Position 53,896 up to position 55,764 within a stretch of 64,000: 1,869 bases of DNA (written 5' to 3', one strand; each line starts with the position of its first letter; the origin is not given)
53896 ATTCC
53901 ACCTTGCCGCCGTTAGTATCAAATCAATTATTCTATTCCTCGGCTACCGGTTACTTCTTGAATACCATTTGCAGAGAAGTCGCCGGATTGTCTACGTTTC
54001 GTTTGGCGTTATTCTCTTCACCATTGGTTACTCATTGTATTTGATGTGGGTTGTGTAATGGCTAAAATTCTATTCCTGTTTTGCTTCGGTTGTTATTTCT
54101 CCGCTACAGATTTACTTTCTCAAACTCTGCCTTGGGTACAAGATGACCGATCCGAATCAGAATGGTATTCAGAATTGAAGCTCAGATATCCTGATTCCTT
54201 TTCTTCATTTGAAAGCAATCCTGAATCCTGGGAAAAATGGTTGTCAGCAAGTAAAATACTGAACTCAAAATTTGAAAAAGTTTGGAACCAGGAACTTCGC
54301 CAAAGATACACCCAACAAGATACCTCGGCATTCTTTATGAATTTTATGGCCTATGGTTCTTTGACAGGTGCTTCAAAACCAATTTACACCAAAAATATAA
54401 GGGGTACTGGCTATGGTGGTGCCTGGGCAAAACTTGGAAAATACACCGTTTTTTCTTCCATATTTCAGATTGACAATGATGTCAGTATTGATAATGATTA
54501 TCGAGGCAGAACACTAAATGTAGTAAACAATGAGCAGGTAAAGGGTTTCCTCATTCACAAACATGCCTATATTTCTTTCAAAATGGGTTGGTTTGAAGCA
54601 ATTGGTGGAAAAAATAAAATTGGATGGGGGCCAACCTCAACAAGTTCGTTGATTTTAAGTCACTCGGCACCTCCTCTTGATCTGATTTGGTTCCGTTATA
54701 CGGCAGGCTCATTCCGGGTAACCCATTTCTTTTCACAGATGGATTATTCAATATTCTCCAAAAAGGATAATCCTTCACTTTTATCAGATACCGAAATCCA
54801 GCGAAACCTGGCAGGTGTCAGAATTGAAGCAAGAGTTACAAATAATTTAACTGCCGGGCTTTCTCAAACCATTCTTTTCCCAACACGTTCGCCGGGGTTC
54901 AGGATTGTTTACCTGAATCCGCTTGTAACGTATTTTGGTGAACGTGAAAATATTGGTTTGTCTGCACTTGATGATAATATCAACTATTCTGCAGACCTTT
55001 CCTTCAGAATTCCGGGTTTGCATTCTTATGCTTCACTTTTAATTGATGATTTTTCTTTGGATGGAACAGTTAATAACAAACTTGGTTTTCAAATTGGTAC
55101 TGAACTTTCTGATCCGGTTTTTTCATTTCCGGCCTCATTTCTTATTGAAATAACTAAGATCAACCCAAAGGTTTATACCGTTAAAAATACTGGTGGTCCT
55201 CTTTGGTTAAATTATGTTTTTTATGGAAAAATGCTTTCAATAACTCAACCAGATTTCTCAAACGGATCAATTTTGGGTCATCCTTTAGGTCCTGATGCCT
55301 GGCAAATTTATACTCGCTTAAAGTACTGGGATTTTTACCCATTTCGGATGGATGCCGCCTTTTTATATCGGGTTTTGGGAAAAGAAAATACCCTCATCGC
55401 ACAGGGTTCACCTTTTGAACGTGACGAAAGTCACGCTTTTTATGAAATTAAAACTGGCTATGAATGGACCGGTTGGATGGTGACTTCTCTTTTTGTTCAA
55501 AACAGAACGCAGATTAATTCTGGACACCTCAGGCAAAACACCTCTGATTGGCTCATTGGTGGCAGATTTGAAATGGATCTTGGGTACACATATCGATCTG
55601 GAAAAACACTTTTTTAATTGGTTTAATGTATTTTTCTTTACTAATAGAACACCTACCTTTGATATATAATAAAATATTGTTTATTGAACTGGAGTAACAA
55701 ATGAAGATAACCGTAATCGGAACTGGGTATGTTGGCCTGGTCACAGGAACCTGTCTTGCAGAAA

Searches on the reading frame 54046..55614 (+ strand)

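Call 68: search_protein_families(library=pfam, proteins=[window:54046-55614:+], max_evalue=0.00001)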
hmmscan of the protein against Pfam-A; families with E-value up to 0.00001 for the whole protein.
window:54046-55614:+ (523 aa): 1 family
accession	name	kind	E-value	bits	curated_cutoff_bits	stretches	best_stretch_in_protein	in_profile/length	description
PF14052.12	Caps_assemb_Wzi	-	2.8e-14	53.4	30.1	1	172-461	71-350/392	Capsule assembly protein Wzi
